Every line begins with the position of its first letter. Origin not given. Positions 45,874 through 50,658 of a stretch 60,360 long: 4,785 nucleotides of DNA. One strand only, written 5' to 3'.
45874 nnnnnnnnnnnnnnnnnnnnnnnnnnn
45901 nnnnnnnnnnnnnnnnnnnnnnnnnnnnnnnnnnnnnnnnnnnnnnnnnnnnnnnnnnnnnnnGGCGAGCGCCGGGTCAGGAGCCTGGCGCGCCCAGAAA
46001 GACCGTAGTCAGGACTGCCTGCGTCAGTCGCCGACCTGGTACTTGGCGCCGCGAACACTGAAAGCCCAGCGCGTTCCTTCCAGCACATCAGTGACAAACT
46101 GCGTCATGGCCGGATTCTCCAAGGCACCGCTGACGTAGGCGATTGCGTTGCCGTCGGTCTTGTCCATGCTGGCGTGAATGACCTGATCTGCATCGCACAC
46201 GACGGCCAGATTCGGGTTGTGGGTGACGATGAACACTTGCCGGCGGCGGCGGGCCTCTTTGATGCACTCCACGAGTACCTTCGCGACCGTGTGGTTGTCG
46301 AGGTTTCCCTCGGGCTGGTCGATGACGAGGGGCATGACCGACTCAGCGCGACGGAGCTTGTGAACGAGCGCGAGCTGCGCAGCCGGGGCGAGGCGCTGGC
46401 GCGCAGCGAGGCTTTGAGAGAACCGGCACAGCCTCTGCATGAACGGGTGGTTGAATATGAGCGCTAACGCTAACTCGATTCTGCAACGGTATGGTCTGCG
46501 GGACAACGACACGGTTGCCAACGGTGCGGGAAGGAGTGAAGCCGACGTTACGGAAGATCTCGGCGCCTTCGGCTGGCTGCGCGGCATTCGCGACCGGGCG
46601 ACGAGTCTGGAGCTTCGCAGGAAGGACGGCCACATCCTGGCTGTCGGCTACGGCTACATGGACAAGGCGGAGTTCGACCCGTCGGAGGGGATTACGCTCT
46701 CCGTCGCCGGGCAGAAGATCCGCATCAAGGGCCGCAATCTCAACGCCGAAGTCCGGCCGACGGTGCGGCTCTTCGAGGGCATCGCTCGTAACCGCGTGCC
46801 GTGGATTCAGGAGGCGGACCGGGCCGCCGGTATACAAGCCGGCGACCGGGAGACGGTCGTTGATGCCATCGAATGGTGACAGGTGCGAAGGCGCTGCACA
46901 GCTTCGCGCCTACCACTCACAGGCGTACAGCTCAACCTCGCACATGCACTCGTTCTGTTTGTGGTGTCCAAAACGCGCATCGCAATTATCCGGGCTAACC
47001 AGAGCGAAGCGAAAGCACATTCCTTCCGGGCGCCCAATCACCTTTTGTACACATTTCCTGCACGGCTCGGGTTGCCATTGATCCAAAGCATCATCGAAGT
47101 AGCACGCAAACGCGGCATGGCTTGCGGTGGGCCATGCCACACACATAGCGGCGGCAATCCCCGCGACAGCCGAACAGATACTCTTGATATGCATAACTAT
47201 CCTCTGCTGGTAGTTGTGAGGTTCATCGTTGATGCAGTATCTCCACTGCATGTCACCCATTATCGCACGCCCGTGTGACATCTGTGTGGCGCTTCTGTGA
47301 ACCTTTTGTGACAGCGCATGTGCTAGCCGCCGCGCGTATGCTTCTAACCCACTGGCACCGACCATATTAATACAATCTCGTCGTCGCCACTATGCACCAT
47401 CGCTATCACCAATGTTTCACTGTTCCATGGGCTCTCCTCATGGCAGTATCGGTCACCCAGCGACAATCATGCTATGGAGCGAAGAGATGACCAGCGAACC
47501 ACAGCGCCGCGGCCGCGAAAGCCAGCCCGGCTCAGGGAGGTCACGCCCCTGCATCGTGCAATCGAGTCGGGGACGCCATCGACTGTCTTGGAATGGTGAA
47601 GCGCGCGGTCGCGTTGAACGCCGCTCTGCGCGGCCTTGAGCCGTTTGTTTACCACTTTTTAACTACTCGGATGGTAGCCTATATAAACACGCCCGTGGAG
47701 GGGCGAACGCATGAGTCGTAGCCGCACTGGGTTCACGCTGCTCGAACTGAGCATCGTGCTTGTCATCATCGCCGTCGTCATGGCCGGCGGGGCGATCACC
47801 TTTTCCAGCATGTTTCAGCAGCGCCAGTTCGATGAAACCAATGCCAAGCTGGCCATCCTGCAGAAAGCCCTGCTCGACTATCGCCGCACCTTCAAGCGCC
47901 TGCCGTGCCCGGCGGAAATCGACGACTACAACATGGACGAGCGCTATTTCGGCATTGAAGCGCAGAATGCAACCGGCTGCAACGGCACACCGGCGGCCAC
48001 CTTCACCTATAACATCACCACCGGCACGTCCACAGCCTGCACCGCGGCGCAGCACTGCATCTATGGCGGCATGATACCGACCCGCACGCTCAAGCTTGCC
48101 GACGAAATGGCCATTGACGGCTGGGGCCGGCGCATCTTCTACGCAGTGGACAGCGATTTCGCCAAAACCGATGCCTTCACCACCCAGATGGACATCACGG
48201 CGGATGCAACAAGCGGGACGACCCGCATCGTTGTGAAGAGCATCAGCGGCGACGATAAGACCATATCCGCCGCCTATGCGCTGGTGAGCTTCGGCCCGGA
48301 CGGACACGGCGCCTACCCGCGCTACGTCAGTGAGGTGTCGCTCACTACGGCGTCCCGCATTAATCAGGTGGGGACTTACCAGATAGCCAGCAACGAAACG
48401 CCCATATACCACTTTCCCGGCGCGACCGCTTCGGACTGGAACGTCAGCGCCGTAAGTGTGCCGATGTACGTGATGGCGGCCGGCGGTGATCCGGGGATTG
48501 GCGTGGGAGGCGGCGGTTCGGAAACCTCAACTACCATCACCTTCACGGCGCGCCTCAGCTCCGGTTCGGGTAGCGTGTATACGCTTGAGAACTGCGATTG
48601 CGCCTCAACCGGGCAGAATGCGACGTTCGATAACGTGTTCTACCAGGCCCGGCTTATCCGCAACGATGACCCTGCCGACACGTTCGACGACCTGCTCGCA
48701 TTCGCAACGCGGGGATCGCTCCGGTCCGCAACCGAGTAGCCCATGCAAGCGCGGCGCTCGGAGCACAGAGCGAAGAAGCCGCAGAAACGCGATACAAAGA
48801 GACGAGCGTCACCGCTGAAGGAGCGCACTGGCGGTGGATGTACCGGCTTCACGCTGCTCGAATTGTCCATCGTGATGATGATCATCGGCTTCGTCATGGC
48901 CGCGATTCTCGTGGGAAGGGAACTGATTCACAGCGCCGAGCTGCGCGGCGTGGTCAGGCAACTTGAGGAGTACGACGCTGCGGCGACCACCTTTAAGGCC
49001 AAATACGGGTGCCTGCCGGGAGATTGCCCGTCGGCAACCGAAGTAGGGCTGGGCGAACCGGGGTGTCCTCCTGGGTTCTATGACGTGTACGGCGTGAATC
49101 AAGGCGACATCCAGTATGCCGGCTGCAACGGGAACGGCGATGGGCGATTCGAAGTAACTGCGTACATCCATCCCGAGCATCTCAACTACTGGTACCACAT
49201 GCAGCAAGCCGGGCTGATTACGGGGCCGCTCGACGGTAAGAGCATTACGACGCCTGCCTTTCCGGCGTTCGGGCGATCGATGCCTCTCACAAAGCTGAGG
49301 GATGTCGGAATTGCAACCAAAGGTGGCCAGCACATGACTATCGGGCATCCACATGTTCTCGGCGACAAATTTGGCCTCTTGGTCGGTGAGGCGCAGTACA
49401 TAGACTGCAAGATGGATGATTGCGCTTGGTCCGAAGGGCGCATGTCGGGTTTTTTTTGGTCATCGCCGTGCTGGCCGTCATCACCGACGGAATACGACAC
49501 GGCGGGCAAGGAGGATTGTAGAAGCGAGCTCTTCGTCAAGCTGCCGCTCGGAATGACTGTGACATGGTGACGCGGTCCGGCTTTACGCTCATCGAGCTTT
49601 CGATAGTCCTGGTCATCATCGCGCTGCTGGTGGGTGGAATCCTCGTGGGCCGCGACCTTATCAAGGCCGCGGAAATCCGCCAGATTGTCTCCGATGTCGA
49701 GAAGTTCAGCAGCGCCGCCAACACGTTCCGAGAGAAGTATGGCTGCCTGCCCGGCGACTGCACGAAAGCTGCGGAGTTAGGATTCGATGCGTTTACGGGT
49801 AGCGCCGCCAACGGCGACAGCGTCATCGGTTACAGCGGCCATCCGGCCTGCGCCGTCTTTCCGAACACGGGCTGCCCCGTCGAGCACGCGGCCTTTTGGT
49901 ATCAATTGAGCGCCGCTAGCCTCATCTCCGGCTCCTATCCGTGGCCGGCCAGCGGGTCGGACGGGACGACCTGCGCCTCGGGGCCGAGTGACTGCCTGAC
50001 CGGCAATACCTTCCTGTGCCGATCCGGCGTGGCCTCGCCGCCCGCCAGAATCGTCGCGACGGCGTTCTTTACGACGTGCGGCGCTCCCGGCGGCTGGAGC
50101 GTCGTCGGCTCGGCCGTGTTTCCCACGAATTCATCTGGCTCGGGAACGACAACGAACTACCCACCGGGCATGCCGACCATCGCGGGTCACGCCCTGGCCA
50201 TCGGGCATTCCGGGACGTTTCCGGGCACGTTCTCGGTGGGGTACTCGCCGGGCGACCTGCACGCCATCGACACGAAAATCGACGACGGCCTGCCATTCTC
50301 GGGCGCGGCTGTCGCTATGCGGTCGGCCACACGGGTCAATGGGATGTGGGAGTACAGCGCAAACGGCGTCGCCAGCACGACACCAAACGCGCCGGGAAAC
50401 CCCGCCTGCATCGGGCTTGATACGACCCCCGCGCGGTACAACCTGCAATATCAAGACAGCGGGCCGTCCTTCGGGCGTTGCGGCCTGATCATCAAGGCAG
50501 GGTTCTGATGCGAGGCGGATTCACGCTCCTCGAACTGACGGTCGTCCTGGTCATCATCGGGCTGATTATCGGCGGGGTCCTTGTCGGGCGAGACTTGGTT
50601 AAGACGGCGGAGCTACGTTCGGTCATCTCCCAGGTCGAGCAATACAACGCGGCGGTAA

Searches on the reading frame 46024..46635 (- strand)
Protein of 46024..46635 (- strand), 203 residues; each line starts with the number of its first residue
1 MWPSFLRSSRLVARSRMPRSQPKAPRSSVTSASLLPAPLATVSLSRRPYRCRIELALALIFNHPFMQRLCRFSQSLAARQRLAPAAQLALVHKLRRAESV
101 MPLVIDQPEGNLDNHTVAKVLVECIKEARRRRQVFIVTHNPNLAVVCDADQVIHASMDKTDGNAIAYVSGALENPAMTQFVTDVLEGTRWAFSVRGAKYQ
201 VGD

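Call 79: search_protein_families(library=pfam, proteins=[window:46024-46635:-], max_evalue=0.001)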
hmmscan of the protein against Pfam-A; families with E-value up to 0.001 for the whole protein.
window:46024-46635:- (203 aa): 2 families
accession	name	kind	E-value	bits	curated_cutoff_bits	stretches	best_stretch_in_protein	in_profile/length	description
PF13304.12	AAA_21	-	6.1e-05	23.7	27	1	103-143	262-302/304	AAA domain, putative AbiEii toxin, Type IV TA system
PF02463.25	SMC_N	-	0.00089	19.2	40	0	88-157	147-213/220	RecF/RecN/SMC N terminal domain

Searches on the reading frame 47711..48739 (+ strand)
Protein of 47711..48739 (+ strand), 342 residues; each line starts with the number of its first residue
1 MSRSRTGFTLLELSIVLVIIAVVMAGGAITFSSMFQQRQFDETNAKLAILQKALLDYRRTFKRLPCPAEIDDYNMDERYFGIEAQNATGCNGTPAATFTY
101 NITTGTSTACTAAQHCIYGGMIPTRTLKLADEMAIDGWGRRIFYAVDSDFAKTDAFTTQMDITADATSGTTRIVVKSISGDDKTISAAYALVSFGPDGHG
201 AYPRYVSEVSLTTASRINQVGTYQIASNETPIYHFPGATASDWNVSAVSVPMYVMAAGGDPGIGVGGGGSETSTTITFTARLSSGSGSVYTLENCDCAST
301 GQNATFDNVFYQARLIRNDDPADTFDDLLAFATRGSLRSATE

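Call 64: search_protein_families(library=pfam, proteins=[window:47711-48739:+], max_evalue=0.001)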
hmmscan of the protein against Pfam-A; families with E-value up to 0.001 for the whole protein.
window:47711-48739:+ (342 aa): 1 family
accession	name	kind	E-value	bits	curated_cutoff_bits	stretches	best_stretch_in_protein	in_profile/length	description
PF07963.17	N_methyl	-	2.4e-06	27.3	21.2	1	3-26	2-25/27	Prokaryotic N-terminal methylation motif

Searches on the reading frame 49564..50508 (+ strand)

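Call 64: search_protein_families(library=pfam, proteins=[window:49564-50508:+], max_evalue=0.001)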
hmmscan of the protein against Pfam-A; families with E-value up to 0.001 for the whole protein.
window:49564-50508:+ (314 aa): 1 family
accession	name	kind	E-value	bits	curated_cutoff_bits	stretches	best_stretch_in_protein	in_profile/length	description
PF07963.17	N_methyl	-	3.3e-05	23.7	21.2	1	3-27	3-27/27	Prokaryotic N-terminal methylation motif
